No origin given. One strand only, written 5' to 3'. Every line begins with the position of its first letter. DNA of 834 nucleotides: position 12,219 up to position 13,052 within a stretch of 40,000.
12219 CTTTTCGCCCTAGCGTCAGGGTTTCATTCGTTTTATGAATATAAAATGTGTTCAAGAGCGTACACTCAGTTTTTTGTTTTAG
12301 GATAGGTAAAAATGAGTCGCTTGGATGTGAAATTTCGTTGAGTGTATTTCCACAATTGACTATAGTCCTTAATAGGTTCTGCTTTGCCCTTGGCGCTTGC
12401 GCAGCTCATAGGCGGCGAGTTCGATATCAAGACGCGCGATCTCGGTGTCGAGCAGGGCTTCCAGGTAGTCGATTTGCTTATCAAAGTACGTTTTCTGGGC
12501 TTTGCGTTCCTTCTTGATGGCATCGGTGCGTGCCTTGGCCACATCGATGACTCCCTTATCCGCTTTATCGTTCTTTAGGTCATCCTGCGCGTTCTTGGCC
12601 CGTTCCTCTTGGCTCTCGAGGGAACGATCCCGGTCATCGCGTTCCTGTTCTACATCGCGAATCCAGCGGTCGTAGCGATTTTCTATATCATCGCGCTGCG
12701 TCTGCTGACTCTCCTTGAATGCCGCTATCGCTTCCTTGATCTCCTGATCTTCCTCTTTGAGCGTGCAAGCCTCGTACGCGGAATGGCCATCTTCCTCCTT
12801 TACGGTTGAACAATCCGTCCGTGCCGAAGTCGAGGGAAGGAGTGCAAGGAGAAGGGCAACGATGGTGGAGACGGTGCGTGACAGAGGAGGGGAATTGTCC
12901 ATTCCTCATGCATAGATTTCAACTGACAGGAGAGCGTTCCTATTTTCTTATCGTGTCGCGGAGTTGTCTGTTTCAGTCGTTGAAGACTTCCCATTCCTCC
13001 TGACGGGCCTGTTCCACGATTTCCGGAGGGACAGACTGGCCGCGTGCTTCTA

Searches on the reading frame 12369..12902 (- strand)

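Call 28: search_protein_families(library=pfam, proteins=[window:12369-12902:-], max_evalue=0.01)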
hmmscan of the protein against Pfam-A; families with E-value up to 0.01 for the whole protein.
window:12369-12902:- (177 aa): 1 family
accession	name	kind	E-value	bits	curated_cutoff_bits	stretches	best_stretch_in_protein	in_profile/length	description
PF25600.1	TRIM_CC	-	0.0024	18.2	30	1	50-107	6-63/142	TRIM protein coiled-coil region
